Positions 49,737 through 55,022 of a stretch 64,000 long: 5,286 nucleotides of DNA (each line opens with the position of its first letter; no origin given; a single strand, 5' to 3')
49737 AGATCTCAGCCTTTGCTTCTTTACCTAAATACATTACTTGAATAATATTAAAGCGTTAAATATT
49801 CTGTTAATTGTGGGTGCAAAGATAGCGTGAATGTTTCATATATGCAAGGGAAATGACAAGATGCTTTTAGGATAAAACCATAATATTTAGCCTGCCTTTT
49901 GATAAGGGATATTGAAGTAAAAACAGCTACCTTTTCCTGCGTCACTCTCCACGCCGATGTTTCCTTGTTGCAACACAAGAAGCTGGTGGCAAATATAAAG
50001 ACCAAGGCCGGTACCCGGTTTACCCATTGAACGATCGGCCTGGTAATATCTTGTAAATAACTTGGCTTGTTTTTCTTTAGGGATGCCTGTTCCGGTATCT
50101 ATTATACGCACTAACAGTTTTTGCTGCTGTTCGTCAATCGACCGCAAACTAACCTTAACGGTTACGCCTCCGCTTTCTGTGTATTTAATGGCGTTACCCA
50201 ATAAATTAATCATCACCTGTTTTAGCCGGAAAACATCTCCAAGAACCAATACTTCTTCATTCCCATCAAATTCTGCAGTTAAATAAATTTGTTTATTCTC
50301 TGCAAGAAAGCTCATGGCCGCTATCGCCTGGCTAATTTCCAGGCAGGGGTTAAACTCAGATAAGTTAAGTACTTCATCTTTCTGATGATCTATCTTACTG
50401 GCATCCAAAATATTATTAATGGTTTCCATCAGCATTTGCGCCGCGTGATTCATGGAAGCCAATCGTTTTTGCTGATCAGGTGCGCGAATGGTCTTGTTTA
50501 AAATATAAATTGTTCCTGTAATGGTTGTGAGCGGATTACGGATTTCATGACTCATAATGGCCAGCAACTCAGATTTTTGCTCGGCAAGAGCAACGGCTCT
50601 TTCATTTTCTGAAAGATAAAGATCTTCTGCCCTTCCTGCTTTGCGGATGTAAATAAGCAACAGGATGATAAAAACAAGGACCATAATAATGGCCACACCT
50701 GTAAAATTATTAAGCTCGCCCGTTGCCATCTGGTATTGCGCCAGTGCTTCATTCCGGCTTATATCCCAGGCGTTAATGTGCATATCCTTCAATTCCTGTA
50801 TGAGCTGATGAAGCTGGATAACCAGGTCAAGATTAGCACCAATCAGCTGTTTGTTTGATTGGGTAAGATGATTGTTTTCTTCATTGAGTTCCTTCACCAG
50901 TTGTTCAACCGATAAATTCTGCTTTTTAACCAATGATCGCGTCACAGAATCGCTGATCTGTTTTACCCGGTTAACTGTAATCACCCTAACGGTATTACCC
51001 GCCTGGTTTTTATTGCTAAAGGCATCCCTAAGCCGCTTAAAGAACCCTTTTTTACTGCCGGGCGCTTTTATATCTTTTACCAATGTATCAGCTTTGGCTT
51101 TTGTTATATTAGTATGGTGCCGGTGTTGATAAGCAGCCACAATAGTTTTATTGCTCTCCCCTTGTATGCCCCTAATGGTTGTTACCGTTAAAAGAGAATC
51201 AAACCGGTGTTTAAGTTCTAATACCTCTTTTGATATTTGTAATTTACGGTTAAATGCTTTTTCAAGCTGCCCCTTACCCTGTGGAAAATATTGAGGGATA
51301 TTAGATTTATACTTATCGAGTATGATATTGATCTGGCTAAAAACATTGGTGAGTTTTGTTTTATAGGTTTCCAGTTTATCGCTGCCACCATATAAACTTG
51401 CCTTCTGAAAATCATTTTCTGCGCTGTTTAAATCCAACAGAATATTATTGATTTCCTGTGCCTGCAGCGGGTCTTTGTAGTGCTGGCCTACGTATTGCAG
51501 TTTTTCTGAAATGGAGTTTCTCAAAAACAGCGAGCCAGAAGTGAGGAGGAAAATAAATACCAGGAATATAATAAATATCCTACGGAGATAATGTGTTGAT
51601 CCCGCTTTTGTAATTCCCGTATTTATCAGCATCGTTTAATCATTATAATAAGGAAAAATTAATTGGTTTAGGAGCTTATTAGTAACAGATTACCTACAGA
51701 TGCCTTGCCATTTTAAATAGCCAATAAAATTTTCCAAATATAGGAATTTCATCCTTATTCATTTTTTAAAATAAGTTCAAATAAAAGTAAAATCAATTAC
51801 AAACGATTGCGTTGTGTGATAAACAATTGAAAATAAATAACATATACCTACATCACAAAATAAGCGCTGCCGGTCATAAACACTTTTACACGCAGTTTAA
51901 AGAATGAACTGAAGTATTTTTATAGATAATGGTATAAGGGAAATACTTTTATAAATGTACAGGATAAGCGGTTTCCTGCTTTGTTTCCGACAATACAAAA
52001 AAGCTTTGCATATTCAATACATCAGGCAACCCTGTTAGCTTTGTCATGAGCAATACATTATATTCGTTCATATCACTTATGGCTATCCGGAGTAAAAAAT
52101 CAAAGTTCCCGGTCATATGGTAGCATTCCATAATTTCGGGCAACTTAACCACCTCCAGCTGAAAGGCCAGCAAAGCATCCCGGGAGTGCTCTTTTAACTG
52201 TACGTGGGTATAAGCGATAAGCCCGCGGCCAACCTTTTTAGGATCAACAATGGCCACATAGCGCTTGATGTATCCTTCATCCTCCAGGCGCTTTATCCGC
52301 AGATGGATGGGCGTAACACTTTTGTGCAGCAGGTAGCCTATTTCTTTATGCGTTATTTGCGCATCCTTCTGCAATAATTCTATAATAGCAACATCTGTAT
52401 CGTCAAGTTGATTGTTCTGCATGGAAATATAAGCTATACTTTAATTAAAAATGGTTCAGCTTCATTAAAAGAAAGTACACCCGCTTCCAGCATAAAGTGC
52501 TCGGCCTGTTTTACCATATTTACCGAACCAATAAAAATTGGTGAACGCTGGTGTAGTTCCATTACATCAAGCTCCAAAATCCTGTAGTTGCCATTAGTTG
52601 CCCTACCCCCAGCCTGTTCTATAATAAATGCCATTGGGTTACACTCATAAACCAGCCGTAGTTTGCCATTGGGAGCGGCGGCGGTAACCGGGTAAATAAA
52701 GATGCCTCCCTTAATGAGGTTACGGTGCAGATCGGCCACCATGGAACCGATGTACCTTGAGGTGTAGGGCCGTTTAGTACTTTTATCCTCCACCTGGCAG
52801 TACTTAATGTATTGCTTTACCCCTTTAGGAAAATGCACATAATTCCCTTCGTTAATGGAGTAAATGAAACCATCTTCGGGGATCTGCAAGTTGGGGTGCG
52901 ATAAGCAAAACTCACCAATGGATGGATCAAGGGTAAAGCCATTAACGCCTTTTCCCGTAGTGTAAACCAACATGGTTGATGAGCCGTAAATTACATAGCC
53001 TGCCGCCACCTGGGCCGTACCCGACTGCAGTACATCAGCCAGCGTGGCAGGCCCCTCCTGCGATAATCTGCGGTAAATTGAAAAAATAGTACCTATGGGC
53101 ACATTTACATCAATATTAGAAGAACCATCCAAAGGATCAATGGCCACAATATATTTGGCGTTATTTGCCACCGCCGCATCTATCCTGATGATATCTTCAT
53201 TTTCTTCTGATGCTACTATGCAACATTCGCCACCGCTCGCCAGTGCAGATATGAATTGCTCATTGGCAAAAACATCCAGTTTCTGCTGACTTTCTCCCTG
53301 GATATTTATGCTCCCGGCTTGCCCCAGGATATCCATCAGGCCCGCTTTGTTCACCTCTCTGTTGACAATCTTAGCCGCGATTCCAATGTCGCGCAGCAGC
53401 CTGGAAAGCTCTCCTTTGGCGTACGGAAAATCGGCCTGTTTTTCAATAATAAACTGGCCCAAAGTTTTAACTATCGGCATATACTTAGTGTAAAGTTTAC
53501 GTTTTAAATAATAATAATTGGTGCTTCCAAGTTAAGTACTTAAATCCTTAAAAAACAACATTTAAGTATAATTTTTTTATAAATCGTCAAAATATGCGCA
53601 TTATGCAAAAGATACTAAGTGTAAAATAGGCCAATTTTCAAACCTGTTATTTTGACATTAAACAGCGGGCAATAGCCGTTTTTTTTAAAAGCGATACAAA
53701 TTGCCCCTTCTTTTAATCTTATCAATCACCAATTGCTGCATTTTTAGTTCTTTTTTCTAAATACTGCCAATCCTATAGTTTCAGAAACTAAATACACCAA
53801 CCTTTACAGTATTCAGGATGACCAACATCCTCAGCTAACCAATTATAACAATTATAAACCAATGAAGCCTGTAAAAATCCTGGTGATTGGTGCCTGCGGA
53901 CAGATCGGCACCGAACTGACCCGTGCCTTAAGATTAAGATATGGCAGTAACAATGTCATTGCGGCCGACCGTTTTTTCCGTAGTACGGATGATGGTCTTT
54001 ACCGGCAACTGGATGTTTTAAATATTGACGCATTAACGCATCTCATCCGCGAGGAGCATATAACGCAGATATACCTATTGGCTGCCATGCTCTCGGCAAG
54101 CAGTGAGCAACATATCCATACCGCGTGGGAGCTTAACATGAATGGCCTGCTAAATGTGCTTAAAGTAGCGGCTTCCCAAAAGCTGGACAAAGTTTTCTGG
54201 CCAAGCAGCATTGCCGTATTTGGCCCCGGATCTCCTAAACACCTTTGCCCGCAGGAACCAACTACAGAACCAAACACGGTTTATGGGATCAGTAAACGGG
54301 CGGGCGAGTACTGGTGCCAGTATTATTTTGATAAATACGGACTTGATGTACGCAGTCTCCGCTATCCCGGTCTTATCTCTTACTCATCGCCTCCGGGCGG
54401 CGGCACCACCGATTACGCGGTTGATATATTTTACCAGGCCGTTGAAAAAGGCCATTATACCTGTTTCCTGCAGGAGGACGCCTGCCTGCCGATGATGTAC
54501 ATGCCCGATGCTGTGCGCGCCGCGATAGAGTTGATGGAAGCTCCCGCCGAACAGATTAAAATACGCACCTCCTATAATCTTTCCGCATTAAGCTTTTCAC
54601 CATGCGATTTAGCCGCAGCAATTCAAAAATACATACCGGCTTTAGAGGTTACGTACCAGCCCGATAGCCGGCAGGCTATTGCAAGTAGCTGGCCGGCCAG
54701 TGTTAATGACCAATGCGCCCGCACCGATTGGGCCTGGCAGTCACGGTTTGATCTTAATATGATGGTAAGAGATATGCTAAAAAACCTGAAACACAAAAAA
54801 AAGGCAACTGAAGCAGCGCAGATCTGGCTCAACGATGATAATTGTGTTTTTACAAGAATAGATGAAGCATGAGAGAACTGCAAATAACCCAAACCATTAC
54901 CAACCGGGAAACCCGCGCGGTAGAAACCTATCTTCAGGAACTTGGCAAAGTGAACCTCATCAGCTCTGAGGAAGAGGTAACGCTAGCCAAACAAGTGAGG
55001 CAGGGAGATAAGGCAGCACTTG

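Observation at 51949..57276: Self-contained amino-acid-to-sugar (gluconeogenesis) module with its own Lrp and sigma factor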

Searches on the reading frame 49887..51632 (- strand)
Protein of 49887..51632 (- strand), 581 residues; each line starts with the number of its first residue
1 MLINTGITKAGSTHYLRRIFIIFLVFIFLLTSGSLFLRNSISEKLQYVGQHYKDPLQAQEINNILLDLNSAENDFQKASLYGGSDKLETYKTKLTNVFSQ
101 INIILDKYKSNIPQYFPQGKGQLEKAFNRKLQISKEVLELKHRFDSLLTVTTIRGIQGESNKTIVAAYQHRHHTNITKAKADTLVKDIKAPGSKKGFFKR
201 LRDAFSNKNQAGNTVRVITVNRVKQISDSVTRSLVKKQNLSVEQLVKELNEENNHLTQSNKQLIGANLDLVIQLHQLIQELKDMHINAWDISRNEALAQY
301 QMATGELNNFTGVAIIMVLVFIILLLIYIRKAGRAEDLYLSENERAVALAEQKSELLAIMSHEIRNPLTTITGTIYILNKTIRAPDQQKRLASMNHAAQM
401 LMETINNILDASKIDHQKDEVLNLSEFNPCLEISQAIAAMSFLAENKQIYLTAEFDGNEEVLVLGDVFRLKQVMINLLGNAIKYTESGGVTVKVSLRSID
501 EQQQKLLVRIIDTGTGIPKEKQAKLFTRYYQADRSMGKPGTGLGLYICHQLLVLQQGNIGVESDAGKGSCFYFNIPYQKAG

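Call 3: search_protein_families(library=ncbifam, proteins=[window:49887-51632:-])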
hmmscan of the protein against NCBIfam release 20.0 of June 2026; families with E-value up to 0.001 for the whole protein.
window:49887-51632:- (581 aa): 68 families (the best 25 are shown)
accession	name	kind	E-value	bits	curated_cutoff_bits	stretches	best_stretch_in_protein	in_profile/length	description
TIGR02956.1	TMAO_torS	equivalog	1.2e-57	195.7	676.5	1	350-580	461-685/967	TMAO reductase system sensor histidine kinase/response regulator TorS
NF008318.0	PRK11107.1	equivalog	6.1e-54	183.4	890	1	344-578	284-519/920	two-component sensor histidine kinase BarA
NF011874.0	PRK15347.1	equivalog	3.1e-48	164.5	852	1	345-579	390-616/921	two component system sensor kinase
NF041947.1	LuxQ_Vibrio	equivalog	7.9e-47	159.7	1200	1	344-579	463-698/843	quorum-sensing autoinducer 2 sensor kinase/phosphatase LuxQ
NF008302.0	PRK11091.1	equivalog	1.9e-42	145.4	838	1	351-577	281-505/779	aerobic respiration two-component sensor histidine kinase ArcB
NF008099.0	PRK10841.1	equivalog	2.5e-42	144.7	920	1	350-578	467-691/949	two-component system sensor histidine kinase RcsC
NF046044.1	PnpS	equivalog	2.6e-42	145.2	400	1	349-576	166-390/390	two-component system histidine kinase PnpS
NF045901.1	HisKinLetSLeg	equivalog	1.2e-41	142.6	1650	1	349-577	289-518/906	two-component system sensor histidine kinase LetS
TIGR02966.1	phoR_proteo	equivalog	4.2e-38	131.2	334.2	1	348-574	109-332/333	phosphate regulon sensor histidine kinase PhoR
NF006800.0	PRK09303.1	equivalog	9.1e-38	130.2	342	1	342-577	140-377/383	histidine kinase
NF047874.1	MASE3_PAS_HK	subfamily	1.1e-37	130.2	560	1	219-578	298-626/655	MASE3 domain-containing sensor histidine kinase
NF033092.0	HK_WalK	equivalog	2.3e-37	128.8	725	1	351-577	370-594/594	cell wall metabolism sensor histidine kinase WalK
NF038297.2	hybrid_HK_HrmK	equivalog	3.1e-37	128.5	725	1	154-579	38-459/607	hybrid histidine kinase/response regulator HrmK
NF008543.0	PRK11466.1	equivalog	3.7e-37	127.6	982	1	350-580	441-665/914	TMAO reductase system sensor histidine kinase/response regulator TorS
NF041735.1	hist_kin_RppB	equivalog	2.5e-35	122.1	400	1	358-576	221-438/438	two-component system sensor histidine kinase RppB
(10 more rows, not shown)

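Call 4: search_protein_families(library=pfam, proteins=[window:49887-51632:-])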
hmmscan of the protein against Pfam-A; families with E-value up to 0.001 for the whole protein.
window:49887-51632:- (581 aa): 2 families
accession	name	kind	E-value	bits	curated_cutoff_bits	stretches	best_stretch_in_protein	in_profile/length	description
PF02518.31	HATPase_c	-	2.9e-27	95.7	26.4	1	465-578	1-110/111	Histidine kinase-, DNA gyrase B-, and HSP90-like ATPase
PF00512.31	HisKA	-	3.3e-14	53.1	26.9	1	352-416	1-65/66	His Kinase A (phospho-acceptor) domain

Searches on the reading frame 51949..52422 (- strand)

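Call 3: search_protein_families(library=ncbifam, proteins=[window:51949-52422:-])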
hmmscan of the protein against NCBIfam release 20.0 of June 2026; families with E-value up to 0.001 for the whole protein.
window:51949-52422:- (157 aa): 8 families
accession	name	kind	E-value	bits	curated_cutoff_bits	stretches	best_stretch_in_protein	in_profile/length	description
NF008370.0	PRK11169.1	equivalog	2.6e-29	102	233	1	3-151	9-157/164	leucine-responsive transcriptional regulator Lrp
NF053758.1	ChrTpTrnRegChrS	equivalog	6.8e-16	58.4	250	1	3-146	9-149/158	chromate efflux transcriptional regulator ChrS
NF008384.0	PRK11179.1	equivalog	5.1e-15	55.6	227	1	2-144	3-143/153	transcriptional regulator AsnC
NF040820.1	trans_reg_LrpA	equivalog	1.6e-13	50.8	250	1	6-139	2-132/141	HTH-type transcriptional regulator LrpA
NF040947.1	trans_reg_LysM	equivalog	4.6e-11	42.6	180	1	6-145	1-134/136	HTH-type transcriptional regulator LysM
NF041396.1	TranRegLrp_Halo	equivalog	1.7e-09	37.7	190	1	7-149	4-142/149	HTH-type transcriptional regulator Lrp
NF041395.1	TranRegLrpA1_Halo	equivalog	2.7e-09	37.1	250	1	8-135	5-129/142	HTH-type transcriptional regulator LrpA1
NF040939.2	trans_reg_lrs14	equivalog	2.8e-05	24.1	90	1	5-74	18-86/103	Lrs14 family HTH-type transcriptional regulator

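Call 4: search_protein_families(library=pfam, proteins=[window:51949-52422:-])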
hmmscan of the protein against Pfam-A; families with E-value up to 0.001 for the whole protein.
window:51949-52422:- (157 aa): 3 families
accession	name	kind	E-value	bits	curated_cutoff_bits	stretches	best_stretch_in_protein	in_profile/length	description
PF01037.27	AsnC_trans_reg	-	1.2e-18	67.2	25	1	73-146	2-73/73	Lrp/AsnC ligand binding domain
PF13412.12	HTH_24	-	3e-13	49.6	21.9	1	6-53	1-48/48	Winged helix-turn-helix DNA-binding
PF13404.12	HTH_AsnC-type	-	2.6e-11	43.6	27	1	6-47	1-42/42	AsnC-type helix-turn-helix domain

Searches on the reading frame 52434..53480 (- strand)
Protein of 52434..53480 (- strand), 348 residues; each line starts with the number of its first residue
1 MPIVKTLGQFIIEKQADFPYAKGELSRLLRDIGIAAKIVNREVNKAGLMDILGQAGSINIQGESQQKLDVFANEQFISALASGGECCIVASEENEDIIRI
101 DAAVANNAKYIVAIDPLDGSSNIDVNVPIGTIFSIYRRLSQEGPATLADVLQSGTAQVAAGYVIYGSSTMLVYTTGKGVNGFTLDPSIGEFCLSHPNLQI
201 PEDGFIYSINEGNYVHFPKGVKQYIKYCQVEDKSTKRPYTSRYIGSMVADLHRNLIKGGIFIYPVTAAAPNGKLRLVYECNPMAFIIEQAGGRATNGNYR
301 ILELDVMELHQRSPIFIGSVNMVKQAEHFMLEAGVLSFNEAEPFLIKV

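Call 3: search_protein_families(library=ncbifam, proteins=[window:52434-53480:-])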
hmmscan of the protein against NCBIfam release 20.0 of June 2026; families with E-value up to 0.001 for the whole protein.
window:52434-53480:- (348 aa): 11 families
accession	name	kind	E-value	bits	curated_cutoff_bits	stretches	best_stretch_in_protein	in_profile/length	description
NF006778.0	PRK09293.1-1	equivalog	8.5e-162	537.5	368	1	4-332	4-331/335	class 1 fructose-bisphosphatase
NF006779.0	PRK09293.1-3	equivalog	2.2e-106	355.7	349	1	5-330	4-330/334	class 1 fructose-bisphosphatase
NF006780.0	PRK09293.1-4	equivalog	2.2e-80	270.3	358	1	22-335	21-327/343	class 1 fructose-bisphosphatase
NF006783.0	PRK09293.2-4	equivalog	1.3e-67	228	521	1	24-332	26-312/315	class 1 fructose-bisphosphatase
NF006786.0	PRK09293.3-3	subfamily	1e-53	182.4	428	1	45-328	23-283/286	class 1 fructose-bisphosphatase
NF006784.0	PRK09293.2-5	equivalog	1.6e-47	162.1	395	1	51-326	23-272/279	class 1 fructose-bisphosphatase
NF006785.0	PRK09293.3-2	equivalog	5.2e-47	160.4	477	1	46-327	32-287/291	class 1 fructose-bisphosphatase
NF006782.0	PRK09293.2-3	equivalog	1.1e-44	152.7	457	1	51-326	23-274/280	class 1 fructose-bisphosphatase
NF006781.0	PRK09293.2-1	equivalog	1e-19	71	576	1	64-328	54-285/290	class 1 fructose-bisphosphatase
NF009321.0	PRK12676.1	equivalog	1.6e-09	37.2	264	1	54-131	33-104/264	bifunctional fructose-bisphosphatase/inositol-phosphate phosphatase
NF010678.0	PRK14076.1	equivalog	0.00012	21.1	493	1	58-132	35-104/570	bifunctional NADP phosphatase/NAD kinase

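Call 4: search_protein_families(library=pfam, proteins=[window:52434-53480:-])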
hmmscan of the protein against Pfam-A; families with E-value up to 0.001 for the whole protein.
window:52434-53480:- (348 aa): 2 families
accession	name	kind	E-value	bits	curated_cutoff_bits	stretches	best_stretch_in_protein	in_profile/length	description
PF00316.25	FBPase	-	2.9e-76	255.8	34.8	1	5-196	1-191/191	Fructose-1-6-bisphosphatase, N-terminal domain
PF18913.5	FBPase_C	-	1.5e-49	167.5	27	1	200-330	1-126/127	Fructose-1-6-bisphosphatase, C-terminal domain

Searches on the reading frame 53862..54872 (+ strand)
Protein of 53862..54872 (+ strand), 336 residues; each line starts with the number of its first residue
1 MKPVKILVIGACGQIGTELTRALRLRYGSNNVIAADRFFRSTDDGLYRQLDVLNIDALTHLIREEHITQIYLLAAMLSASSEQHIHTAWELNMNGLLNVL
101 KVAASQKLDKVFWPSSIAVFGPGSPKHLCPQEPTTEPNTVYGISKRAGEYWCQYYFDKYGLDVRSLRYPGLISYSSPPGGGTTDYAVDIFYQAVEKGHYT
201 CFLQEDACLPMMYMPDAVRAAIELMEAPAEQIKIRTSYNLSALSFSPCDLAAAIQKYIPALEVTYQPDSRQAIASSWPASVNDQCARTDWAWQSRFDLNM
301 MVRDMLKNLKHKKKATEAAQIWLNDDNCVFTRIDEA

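Call 3: search_protein_families(library=ncbifam, proteins=[window:53862-54872:+])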
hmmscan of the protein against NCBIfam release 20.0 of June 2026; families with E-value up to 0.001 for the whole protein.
window:53862-54872:+ (336 aa): 9 families
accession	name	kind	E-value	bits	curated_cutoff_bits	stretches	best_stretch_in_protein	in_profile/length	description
NF043036.1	ErythonDh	equivalog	1.1e-23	83.9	325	1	5-303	2-314/321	D-erythronate dehydrogenase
TIGR01214.1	rmlD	equivalog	2.2e-11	43.4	224.05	1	5-158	1-141/285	dTDP-4-dehydrorhamnose reductase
TIGR01179.1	galE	equivalog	8.2e-09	34.7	262.3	1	5-168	1-173/332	UDP-glucose 4-epimerase GalE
TIGR02197.1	heptose_epim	equivalog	1.3e-08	34.4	274.6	1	6-170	1-169/316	ADP-glyceromanno-heptose 6-epimerase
NF041293.1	G6PDh_Azf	equivalog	3.3e-07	30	400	1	6-178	5-188/252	NAD-dependent glucose-6-phosphate dehydrogenase Azf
TIGR01746.1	Thioester-redct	subfamily_domain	7.2e-07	28.8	213.35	1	91-273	111-296/371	thioester reductase domain-containing protein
NF047922.1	GDPFucSynFcl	equivalog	0.00044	19.8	500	1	5-166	4-159/308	GDP-L-fucose synthase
TIGR04180.1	EDH_00030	hypoth_equivalog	0.00065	18.9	475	0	44-167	45-171/297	NAD-dependent 4,6-dehydratase LegB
NF007440.0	PRK09987.1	equivalog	0.00094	18.6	308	0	5-159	2-146/299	dTDP-4-dehydrorhamnose reductase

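Call 4: search_protein_families(library=pfam, proteins=[window:53862-54872:+])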
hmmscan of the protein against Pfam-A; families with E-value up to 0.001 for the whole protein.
window:53862-54872:+ (336 aa): 5 families
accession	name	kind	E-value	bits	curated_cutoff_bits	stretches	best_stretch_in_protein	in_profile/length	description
PF01370.27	Epimerase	-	2.6e-29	102.8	20.9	1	6-232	1-232/240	NAD dependent epimerase/dehydratase family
PF04321.23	RmlD_sub_bind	-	3e-12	46.6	27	1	5-158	2-142/287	RmlD substrate binding domain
PF16363.11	GDP_Man_Dehyd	-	7.1e-12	45.9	27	1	7-167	1-179/332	GDP-mannose 4,6 dehydratase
PF07993.18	NAD_binding_4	-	3.8e-08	33.2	20.1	1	65-207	87-243/258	Male sterility protein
PF01073.25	3Beta_HSD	-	0.00012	21.7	22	1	7-125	1-125/280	3-beta hydroxysteroid dehydrogenase/isomerase family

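Call 6: search_solved_structures(query=window:53862-54872:+, max_evalue=1e-10)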
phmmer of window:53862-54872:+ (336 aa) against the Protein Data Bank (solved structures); distinct sequences matched with E-value up to 1e-10: 18.
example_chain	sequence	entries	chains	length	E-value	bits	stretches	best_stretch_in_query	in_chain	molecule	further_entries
5z76_A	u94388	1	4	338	1.9e-130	438.2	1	5-312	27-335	Artificial L-threonine 3-dehydrogenase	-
5z75_A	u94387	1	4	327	3.1e-129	434.2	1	4-309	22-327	Artificial L-threonine 3-dehydrogenase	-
7epr_A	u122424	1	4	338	2.1e-122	411.7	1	5-310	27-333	L-threonine 3-dehydrogenase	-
7cgv_A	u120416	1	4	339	3.4e-122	411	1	5-311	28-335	Artificial L-threonine 3-dehydrogenase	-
2yy7_A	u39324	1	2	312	2.8e-117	394.8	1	5-309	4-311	L-threonine dehydrogenase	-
7eps_A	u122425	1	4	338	3.5e-111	374.8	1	5-310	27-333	L-threonine 3-dehydrogenase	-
3wmw_A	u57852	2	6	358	4.5e-110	371.2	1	5-313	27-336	NAD dependent epimerase/dehydratase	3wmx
5y1d_A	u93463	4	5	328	1.1e-87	297.6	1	6-311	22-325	NAD dependent epimerase/dehydratase family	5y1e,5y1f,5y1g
7ol1_A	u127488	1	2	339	3e-87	296.1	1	5-312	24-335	L-threonine 3-dehydrogenase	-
3a1n_A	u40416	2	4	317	5.5e-85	288.7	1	6-312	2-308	NDP-sugar epimerase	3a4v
6jyg_A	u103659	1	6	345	1.4e-84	287.4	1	2-319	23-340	L-threonine 3-dehydrogenase, putative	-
3a9w_A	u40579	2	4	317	2e-84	286.9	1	6-312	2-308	NDP-sugar epimerase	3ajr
4yrb_A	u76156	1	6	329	7.6e-78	265.3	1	2-307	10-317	L-threonine 3-dehydrogenase, mitochondrial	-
4yr9_A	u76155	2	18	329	2e-77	263.9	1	2-307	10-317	L-threonine 3-dehydrogenase, mitochondrial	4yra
5k4t_A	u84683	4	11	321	8.5e-61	209.2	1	5-309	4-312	L-threonine 3-dehydrogenase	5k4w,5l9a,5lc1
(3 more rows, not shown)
